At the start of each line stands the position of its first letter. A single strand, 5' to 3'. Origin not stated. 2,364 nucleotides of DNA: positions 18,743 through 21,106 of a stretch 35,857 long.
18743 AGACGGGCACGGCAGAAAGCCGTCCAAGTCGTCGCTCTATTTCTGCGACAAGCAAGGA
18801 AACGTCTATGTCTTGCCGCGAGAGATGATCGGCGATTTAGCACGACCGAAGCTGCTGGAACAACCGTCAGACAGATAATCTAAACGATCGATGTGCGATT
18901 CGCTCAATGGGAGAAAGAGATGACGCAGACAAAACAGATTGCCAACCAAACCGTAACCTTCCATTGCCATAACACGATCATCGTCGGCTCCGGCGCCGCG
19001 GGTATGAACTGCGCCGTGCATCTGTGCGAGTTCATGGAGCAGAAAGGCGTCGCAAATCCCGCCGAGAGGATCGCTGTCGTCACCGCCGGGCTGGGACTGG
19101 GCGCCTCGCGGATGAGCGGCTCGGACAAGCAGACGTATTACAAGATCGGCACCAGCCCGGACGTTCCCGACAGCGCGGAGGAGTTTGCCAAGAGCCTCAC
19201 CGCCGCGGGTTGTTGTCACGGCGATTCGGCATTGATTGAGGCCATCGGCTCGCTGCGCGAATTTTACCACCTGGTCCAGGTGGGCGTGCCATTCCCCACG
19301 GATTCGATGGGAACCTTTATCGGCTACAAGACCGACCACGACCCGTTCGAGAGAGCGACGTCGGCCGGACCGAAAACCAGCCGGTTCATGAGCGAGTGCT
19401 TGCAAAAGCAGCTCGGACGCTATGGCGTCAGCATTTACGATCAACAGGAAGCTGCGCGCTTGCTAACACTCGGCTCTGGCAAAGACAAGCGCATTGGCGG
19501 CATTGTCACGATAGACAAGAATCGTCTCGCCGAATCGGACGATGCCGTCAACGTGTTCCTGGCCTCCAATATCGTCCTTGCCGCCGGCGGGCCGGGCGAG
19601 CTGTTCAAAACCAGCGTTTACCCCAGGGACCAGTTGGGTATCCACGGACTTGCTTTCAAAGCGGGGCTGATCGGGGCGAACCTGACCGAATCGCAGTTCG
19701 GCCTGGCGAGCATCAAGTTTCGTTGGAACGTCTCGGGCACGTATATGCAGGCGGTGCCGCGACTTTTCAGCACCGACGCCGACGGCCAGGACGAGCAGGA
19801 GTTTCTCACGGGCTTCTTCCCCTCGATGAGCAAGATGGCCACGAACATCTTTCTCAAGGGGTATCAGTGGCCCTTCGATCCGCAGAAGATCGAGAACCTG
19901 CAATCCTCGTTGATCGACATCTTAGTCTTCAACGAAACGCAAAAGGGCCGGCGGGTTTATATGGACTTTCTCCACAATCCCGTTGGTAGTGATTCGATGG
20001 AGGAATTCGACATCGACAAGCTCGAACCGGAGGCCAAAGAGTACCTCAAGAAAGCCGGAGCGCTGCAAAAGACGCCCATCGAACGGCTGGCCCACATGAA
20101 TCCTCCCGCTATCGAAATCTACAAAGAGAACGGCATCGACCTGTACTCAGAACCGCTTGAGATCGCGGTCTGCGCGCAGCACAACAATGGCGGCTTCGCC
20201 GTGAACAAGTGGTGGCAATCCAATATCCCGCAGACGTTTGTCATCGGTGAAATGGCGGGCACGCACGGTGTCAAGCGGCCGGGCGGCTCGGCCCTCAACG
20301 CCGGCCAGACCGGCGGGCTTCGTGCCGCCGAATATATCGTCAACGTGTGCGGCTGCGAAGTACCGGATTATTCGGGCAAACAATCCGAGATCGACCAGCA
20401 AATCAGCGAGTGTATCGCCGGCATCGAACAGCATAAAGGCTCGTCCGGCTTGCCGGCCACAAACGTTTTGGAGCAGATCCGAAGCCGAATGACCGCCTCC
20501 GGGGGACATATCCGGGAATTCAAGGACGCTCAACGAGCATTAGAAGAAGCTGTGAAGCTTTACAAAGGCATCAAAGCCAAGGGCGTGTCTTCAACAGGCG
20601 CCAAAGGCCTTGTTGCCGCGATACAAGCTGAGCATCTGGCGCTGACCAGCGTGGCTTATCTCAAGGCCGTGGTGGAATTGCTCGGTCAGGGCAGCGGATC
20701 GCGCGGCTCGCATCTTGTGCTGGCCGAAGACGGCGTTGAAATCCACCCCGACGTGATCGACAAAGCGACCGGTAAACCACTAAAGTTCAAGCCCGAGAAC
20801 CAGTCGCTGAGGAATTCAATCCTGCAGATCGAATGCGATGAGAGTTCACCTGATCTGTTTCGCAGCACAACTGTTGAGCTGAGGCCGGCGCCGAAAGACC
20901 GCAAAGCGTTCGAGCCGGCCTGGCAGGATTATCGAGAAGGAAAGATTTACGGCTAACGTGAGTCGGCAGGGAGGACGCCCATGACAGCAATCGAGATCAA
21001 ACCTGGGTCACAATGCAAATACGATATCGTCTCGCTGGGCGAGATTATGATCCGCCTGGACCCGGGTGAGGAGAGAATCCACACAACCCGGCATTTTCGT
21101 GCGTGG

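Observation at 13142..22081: Tightly packed locus: KDG-type sugar-acid funnel built around two large atypical flavoenzymes and a secreted Asp-box propeller (candidate undescribed catabolic pathway)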

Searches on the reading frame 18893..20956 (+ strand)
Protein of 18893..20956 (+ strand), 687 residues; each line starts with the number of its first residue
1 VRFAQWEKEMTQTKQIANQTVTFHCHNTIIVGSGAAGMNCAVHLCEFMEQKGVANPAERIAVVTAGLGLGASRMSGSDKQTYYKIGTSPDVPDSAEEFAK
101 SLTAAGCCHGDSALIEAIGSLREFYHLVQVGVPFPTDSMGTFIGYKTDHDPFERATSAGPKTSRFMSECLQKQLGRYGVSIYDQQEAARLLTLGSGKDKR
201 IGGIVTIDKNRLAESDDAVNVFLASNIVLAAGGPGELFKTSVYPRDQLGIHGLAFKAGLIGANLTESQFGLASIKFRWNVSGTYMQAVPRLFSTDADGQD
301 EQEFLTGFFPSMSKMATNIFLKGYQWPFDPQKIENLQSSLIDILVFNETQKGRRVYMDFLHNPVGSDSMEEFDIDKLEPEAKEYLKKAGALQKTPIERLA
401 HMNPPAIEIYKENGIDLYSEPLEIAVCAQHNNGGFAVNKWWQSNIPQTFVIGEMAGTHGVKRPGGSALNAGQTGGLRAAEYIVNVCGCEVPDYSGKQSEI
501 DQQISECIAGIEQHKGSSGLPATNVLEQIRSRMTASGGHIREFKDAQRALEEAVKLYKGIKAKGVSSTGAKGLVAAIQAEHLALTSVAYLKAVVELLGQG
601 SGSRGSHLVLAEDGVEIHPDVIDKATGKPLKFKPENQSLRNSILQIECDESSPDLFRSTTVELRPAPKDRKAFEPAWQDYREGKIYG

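Call 4: search_protein_families(library=pfam, proteins=[window:18893-20956:+], max_evalue=0.01)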
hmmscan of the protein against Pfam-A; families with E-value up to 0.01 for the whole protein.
window:18893-20956:+ (687 aa): 2 families
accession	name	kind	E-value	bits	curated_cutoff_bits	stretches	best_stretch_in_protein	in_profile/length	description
PF00890.30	FAD_binding_2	-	9.3e-09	35.4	20.4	1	28-468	2-414/414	FAD binding domain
PF07992.20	Pyr_redox_2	-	0.0003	20.8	26.1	0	27-46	2-21/291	Pyridine nucleotide-disulphide oxidoreductase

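Call 5: search_protein_families(library=ncbifam, proteins=[window:18893-20956:+], max_evalue=0.001)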
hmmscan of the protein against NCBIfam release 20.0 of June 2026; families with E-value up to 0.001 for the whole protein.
window:18893-20956:+ (687 aa): 20 families
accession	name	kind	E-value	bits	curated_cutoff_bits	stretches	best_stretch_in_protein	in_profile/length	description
NF004900.0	PRK06263.1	equivalog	2.9e-23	82.3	718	2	407-608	324-517/546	fumarate reductase (CoM/CoB) subunit TfrA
TIGR00551.1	nadB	equivalog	1.3e-21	76.9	452.75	2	28-269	5-224/489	L-aspartate oxidase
NF005701.0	PRK07512.1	equivalog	5.6e-18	64.6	528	2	25-269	9-229/516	L-aspartate oxidase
NF005867.0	PRK07804.1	equivalog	5.3e-16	58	639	2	24-264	17-242/548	L-aspartate oxidase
NF004724.0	PRK06069.1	subfamily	3.8e-15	55.1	826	2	26-259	6-225/577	succinate dehydrogenase/fumarate reductase flavoprotein subunit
NF005978.0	PRK08071.1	equivalog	4.2e-15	55.1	621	2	27-242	5-197/514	L-aspartate oxidase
TIGR01812.1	sdhA_frdA_Gneg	subfamily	7.9e-14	51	567.3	2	28-268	2-225/568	succinate dehydrogenase or fumarate reductase, flavoprotein subunit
NF005636.0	PRK07395.1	subfamily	6.4e-13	47.8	723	2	392-467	310-387/560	L-aspartate oxidase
NF005866.0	PRK07803.1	equivalog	1.2e-11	43.5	819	1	401-593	359-553/631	fumarate reductase/succinate dehydrogenase flavoprotein subunit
NF006567.0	PRK09077.1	equivalog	3.4e-11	42.1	629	1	23-270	6-243/537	L-aspartate oxidase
NF005749.0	PRK07573.1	subfamily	1.3e-09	37.1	866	1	384-556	358-536/641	fumarate reductase/succinate dehydrogenase flavoprotein subunit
TIGR01811.1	sdhA_Bsu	subfamily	5.5e-08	32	541.35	1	406-563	343-510/603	succinate dehydrogenase (quinone) flavoprotein subunit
NF006392.0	PRK08641.1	equivalog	8.5e-08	31.2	855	0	405-567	327-493/593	succinate dehydrogenase flavoprotein subunit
TIGR01816.1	sdhA_forward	equivalog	5.5e-07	28.1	727.35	0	142-269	114-235/584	succinate dehydrogenase flavoprotein subunit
NF006131.0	PRK08275.1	equivalog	1.1e-06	27.3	587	0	95-237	70-203/577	fumarate reductase/succinate dehydrogenase flavoprotein subunit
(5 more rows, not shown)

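Call 9: find_homologous_proteins(query=window:18920-20956:+)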
Query window:18920-20956:+ (678 aa): 8000 proteins with E <= 0.001 among 8000 candidates; the best 120 are listed.
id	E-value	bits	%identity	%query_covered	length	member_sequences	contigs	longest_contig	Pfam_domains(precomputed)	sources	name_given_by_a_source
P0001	0.0e+0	1549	100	100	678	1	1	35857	PF00890.31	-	-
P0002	0.0e+0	1399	89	100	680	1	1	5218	PF00890.31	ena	-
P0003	0.0e+0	1377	89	100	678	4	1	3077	PF00890.31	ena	-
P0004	0.0e+0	1375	89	100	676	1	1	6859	PF00890.31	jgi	jgi:succinate dehydrogenase/fumarate reductase flavoprotein subunit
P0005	0.0e+0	1372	88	100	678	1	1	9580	PF00890.31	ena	-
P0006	0.0e+0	1368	88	100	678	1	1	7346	PF00890.31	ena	-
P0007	0.0e+0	1365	87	100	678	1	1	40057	PF00890.31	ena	-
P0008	0.0e+0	1364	87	100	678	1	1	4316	PF00890.31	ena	-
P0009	0.0e+0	1359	87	100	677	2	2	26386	PF00890.31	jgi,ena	-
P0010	0.0e+0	1359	87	100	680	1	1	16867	PF00890.31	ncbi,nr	ncbi:MAG: FAD-binding protein [Sedimentisphaerales bacterium]|nr:FAD-binding protein [Sedimentisphae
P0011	0.0e+0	1358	88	100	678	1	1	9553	PF00890.31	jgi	-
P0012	0.0e+0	1357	88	100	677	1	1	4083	PF00890.31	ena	-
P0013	0.0e+0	1355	87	100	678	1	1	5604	PF00890.31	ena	-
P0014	0.0e+0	1327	85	100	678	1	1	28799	PF00890.31,PF07992.21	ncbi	-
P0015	0.0e+0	1321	84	100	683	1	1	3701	PF00890.31,PF07992.21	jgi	jgi:succinate dehydrogenase/fumarate reductase flavoprotein subunit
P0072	0.0e+0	1296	83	100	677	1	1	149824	PF00890.31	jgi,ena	-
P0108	0.0e+0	1275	81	100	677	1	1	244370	PF00890.31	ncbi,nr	ncbi:MAG: FAD-binding protein [Planctomycetes bacterium]|nr:FAD-binding protein [Planctomycetota bac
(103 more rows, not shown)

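Call 11: find_encoding_contigs(protein=P0108, flank=10000, max_places=2)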
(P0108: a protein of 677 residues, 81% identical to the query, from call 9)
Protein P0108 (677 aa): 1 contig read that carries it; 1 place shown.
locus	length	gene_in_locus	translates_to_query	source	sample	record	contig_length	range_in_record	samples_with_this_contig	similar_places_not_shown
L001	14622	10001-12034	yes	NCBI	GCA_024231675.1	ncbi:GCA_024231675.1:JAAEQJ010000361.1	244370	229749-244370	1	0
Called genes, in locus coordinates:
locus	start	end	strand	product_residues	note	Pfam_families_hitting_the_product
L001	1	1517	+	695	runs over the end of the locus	PF01432:Peptidase_M3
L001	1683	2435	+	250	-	PF07963:N_methyl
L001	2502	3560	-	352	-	PF13483:Lactamase_B_3 (faint)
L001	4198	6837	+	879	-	PF00724:Oxidored_FMN, PF03807:F420_oxidored (faint), PF14691:Fer4_20, PF00890:FAD_binding_2 (weak), PF01266:DAO (weak), PF03486:HI0933_like (weak), PF07992:Pyr_redox_2, PF13450:NAD_binding_8, +6 more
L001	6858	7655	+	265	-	PF00106:adh_short, PF08659:KR, PF13561:adh_short_C2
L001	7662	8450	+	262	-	PF01081:Aldolase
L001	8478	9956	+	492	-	PF13088:BNR_2 (faint), PF15892:BNR_4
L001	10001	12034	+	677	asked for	PF00890:FAD_binding_2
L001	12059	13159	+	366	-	PF00294:PfkB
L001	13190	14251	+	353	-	PF01008:IF-2B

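Call 12: find_encoding_contigs(protein=P0072, flank=10000, max_places=2)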
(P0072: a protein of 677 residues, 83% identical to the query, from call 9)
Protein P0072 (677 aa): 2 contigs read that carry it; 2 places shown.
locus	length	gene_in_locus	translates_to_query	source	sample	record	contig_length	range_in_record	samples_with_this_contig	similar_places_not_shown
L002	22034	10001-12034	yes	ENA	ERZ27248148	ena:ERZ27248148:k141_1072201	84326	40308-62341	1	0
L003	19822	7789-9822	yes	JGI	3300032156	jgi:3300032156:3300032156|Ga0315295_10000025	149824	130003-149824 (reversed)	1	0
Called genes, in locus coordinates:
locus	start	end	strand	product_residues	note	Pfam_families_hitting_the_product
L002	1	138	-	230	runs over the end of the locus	PF04493:Endonuclease_5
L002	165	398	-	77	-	PF20008:DUF6429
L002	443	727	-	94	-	PF10387:DUF2442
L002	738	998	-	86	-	PF13711:DUF4160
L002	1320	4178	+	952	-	PF00005:ABC_tran (faint), PF02463:SMC_N (faint), PF13191:AAA_16 (faint), PF13555:AAA_29 (faint), PF20703:nSTAND1 (faint), PF13304:AAA_21 (faint), PF17760:UvrA_inter, PF17755:UvrA_DNA-bind, +1 more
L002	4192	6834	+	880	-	PF00724:Oxidored_FMN, PF14691:Fer4_20, PF01262:AlaDh_PNT_C (faint), PF00070:Pyr_redox (faint), PF00890:FAD_binding_2 (faint), PF03486:HI0933_like (faint), PF07992:Pyr_redox_2, PF13450:NAD_binding_8, +3 more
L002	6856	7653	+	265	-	PF00106:adh_short, PF08659:KR, PF13561:adh_short_C2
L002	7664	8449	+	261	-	PF01081:Aldolase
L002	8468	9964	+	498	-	PF15892:BNR_4, PF13088:BNR_2 (faint)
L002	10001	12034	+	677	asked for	PF00890:FAD_binding_2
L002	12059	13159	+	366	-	PF00294:PfkB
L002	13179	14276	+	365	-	PF01008:IF-2B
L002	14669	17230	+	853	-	PF07581:Glug (weak)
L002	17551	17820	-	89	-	PF01106:NifU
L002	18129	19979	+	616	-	PF00664:ABC_membrane, PF00005:ABC_tran, PF02463:SMC_N (faint)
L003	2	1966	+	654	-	?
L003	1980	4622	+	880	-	PF00724:Oxidored_FMN, PF14691:Fer4_20, PF01262:AlaDh_PNT_C (faint), PF00070:Pyr_redox (faint), PF00890:FAD_binding_2 (faint), PF03486:HI0933_like (faint), PF07992:Pyr_redox_2, PF13450:NAD_binding_8, +3 more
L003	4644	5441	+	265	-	PF00106:adh_short, PF08659:KR, PF13561:adh_short_C2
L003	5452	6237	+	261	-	PF01081:Aldolase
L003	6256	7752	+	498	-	PF15892:BNR_4, PF13088:BNR_2 (faint)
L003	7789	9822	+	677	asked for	PF00890:FAD_binding_2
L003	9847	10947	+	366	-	PF00294:PfkB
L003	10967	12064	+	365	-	PF01008:IF-2B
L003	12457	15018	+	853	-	PF07581:Glug (weak)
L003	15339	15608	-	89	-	PF01106:NifU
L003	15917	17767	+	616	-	PF00664:ABC_membrane, PF00005:ABC_tran, PF02463:SMC_N (faint)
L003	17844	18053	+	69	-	-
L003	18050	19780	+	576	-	PF02776:TPP_enzyme_N, PF00205:TPP_enzyme_M, PF02775:TPP_enzyme_C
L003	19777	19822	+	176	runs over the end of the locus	PF01842:ACT, PF22629:ACT_AHAS_ss, PF13710:ACT_5, PF10369:ALS_ss_C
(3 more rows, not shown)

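Call 14: search_solved_structures(query=window:18920-20956:+, max_evalue=0.01)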
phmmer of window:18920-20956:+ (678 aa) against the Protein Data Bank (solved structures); distinct sequences matched with E-value up to 0.01: 7.
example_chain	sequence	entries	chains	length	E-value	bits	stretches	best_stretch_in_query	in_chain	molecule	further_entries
9lay_A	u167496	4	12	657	2.2e-06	29.6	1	375-496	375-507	Succinate dehydrogenase or fumarate reductase, flavoprotein subunit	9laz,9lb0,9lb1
1chu_A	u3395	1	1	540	9.3e-06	27.5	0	399-473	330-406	PROTEIN (L-ASPARTATE OXIDASE)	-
7d6v_A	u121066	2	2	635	6.5e-05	24.8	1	212-597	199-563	Succinate dehydrogenase subunit A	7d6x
1knp_A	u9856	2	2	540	7.4e-05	24.6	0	399-472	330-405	L-aspartate oxidase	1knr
5kxj_A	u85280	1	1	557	0.00022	23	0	403-459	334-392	L-aspartate oxidase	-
6lum_A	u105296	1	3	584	0.005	18.5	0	110-257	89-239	Succinate dehydrogenase subunit A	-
1e7p_A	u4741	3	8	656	0.0089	17.7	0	418-558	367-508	Fumarate reductase flavoprotein subunit | QUINOL-FUMARATE REDUCTASE FLAVOPROTEIN SUBUNIT A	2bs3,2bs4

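Call 17: search_solved_structures(query=window:18920-20956:+, max_evalue=0.00001, show_alignments=1)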
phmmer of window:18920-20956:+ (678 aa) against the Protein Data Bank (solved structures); distinct sequences matched with E-value up to 0.00001: 2.
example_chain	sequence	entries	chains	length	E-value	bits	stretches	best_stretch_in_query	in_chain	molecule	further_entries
9lay_A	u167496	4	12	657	2.2e-06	29.6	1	375-496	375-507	Succinate dehydrogenase or fumarate reductase, flavoprotein subunit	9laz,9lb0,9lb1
1chu_A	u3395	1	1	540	9.3e-06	27.5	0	399-473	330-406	PROTEIN (L-ASPARTATE OXIDASE)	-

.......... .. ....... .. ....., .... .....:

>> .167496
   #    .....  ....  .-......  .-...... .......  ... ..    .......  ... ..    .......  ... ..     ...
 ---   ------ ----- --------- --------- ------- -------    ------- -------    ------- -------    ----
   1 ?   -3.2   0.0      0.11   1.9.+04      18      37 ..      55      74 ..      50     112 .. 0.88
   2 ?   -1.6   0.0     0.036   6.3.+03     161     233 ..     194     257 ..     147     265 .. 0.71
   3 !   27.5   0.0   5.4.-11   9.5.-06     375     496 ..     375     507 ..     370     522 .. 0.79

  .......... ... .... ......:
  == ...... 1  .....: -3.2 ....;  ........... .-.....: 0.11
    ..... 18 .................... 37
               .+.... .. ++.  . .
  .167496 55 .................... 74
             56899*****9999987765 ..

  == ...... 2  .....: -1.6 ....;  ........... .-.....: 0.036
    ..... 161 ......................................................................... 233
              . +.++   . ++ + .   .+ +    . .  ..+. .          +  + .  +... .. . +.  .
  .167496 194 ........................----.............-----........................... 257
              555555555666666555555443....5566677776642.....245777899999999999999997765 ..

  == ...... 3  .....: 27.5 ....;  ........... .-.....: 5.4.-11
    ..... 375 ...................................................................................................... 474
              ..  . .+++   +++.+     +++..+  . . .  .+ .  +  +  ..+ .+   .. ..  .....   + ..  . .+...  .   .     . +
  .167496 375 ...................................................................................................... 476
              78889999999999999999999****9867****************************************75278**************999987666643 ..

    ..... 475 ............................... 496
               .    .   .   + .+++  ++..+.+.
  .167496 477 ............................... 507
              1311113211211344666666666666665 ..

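Call 34: search_protein_representatives(protein=window:18920-20956:+)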
Query: 678 residues. Proteins with E-value up to 0.001 (for the whole library): 1752; up to 1e-10: 938; up to 1e-30: 469. The best 150 are listed.
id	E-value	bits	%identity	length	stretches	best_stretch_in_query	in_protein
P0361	7.8e-264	893.5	60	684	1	5-677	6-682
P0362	4.2e-247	838.3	59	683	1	18-677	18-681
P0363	3.5e-212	722.9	59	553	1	131-677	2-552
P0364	1.1e-195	668.4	51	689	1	16-678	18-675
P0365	1.1e-192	658.4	48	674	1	2-677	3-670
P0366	2.1e-185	634.4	49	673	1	12-677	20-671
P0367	3.7e-175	600.5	49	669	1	14-678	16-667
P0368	3.8e-175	600.5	58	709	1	8-477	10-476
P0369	3.9e-172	590.6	57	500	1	191-677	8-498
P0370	7.2e-167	573.2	46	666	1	18-668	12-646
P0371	3.9e-166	570.7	48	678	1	15-677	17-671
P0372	5.2e-163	560.4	44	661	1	15-677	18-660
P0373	1.2e-160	552.5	62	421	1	12-416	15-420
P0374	4.7e-159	547.3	45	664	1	11-674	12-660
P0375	8.4e-151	520.1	42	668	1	6-678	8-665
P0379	7.8e-150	516.9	44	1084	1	12-673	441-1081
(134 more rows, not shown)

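Call 36: find_related_loci(query=A3, collection=genome_contigs, flank=10000)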
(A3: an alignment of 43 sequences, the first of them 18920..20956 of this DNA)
Query A3 (678 aa) in genome_contigs; peptide patterns used: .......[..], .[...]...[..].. (x = any residue, [..] = any of these).
600 stretches matched a pattern (row limit reached: there are more); 595 encode a relative of the query (tblastn E <= 1e-3); the best 80 are kept; 80 distinct loci.
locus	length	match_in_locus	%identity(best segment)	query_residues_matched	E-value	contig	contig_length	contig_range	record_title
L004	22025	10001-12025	84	3-677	0e+0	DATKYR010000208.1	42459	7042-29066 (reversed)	MAG TPA_asm: Sedimentisphaerales bacterium isolate SMAG_U14224 k141_864370, whole genome shotgun sequence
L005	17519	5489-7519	84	1-677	0e+0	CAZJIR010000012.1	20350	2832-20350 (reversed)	MAG TPA_asm: uncultured Pirellulales bacterium isolate binchicken_co211_289 genome assembly, contig: NODE_1648_length_20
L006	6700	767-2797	83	1-677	0e+0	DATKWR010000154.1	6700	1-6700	MAG TPA_asm: Sedimentisphaerales bacterium isolate SMAG_U14168 k141_3466189, whole genome shotgun sequence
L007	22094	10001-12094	81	3-677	0e+0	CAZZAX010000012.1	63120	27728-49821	MAG TPA_asm: uncultured Pirellulales bacterium isolate SRP068000_co1_46 genome assembly, contig: NODE_329_length_63120_c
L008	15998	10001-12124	78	8-677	0e+0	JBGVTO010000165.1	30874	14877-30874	MAG: Phycisphaerae bacterium isolate S_218_B3 k127_698555, whole genome shotgun sequence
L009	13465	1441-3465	80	3-677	0e+0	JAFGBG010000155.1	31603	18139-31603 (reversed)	MAG: Sedimentisphaerales bacterium isolate Zod_Metabat.1017 k87_8015585, whole genome shotgun sequence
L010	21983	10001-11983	77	17-677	0e+0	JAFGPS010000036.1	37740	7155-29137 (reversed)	MAG: Sedimentisphaerales bacterium isolate Zod_Metabat.706 k87_2651857, whole genome shotgun sequence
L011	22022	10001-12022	73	3-677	0e+0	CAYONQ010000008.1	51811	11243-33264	MAG TPA_asm: uncultured Pirellulales bacterium isolate binchicken_co262_96 genome assembly, contig: NODE_493_length_5181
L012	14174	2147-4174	72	2-677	0e+0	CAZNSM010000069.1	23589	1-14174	MAG TPA_asm: uncultured Pirellulales bacterium isolate binchicken_co43_162 genome assembly, contig: NODE_3663_length_235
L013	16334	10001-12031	74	5-677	0e+0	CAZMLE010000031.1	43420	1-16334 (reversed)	MAG TPA_asm: uncultured Pirellulales bacterium isolate binchicken_co103_323 genome assembly, contig: NODE_666_length_434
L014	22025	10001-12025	71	3-677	0e+0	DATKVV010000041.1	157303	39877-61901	MAG TPA_asm: Sedimentisphaerales bacterium isolate SMAG_U14143 k141_782600, whole genome shotgun sequence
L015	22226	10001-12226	66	1-677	0e+0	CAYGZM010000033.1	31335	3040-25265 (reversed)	MAG TPA_asm: uncultured Pirellulales bacterium isolate ERP119294_co1_448 genome assembly, contig: NODE_1579_length_31335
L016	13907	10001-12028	70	1-677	0e+0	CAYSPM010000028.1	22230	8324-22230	MAG TPA_asm: uncultured Pirellulales bacterium isolate binchicken_co262_296 genome assembly, contig: NODE_2371_length_22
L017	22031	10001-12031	67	1-678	0e+0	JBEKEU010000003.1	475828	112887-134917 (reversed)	MAG: Sedimentisphaerales bacterium isolate SPRUCE 213 SPRUCE_213_3, whole genome shotgun sequence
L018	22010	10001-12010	67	1-678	0e+0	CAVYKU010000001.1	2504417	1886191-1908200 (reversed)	MAG: uncultured Phycisphaerales bacterium isolate MFD01476.bin.2.2 genome assembly, contig: contig_27054, whole genome s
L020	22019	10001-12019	64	3-677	0e+0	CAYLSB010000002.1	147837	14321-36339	MAG TPA_asm: uncultured Pirellulales bacterium isolate binchicken_co7_35 genome assembly, contig: NODE_160_length_147837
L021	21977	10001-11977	64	3-677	0e+0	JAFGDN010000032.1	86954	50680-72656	MAG: Sedimentisphaerales bacterium isolate Zod_Metabat.1177 k87_5102231, whole genome shotgun sequence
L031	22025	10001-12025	56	6-677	0e+0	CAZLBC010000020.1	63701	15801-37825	MAG TPA_asm: uncultured Planctomycetaceae bacterium isolate binchicken_co17_420 genome assembly, contig: NODE_1439_lengt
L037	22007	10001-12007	65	1-677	0e+0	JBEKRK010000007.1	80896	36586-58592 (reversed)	MAG: Sedimentisphaerales bacterium isolate SPRUCE 509 SPRUCE_509_7, whole genome shotgun sequence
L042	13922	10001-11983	49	4-676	0e+0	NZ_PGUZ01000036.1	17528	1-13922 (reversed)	Bacillus sp. V3-13 contig_36, whole genome shotgun sequence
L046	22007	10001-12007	66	1-677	0e+0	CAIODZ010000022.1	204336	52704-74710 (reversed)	MAG: uncultured Phycisphaerales bacterium isolate A3_bin-117 genome assembly, contig: bin-117:22/70, whole genome shotgu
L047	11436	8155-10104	47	19-677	0e+0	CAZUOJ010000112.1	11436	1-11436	MAG TPA_asm: uncultured Armatimonadia bacterium isolate binchicken_co193_114 genome assembly, contig: NODE_2945_length_1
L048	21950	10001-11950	48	7-677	0e+0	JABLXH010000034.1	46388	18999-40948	MAG: Armatimonadota bacterium isolate Ch33 contig34, whole genome shotgun sequence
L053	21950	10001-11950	48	18-677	0e+0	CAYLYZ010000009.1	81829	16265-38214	MAG TPA_asm: uncultured bacterium isolate SRP077602_co7_566 genome assembly, contig: NODE_1019_length_81829_cov_21.07147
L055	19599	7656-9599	45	12-677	0e+0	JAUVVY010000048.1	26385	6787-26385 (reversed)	MAG: bacterium isolate CSMAG_1176 CSMAG_1176_k127_2398921_length_26385_cov_33.0122, whole genome shotgun sequence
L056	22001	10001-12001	46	1-676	0e+0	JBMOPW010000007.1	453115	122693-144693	MAG: Candidatus Zhuqueibacterota bacterium isolate Betzabe_MAG138 MAG138_7, whole genome shotgun sequence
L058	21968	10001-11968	47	9-677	0e+0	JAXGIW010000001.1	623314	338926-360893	MAG: Thermovirgaceae bacterium isolate AnMBR.bin148 bin148_1, whole genome shotgun sequence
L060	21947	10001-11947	46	18-676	0e+0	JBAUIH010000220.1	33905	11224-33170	MAG: Candidatus Aminicenantales bacterium isolate MFD09513_ilm_asm_bin8 k127_8430, whole genome shotgun sequence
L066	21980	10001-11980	47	7-676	2e-180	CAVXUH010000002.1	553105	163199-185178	MAG: Candidatus Aminicenantes bacterium isolate MFD05942.bin.1.3 genome assembly, contig: contig_14911, whole genome sho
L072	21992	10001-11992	45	2-676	7e-177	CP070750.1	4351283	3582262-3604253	MAG: Candidatus Aminicenantes bacterium isolate bin34 chromosome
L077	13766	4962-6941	45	7-676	1e-175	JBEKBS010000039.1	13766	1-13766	MAG: Candidatus Aminicenantales bacterium isolate SPRUCE 141 SPRUCE_141_39, whole genome shotgun sequence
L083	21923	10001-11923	43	14-677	3e-172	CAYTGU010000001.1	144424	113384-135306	MAG TPA_asm: uncultured bacterium isolate binchicken_co9_176 genome assembly, contig: NODE_20_length_144424_cov_25.29130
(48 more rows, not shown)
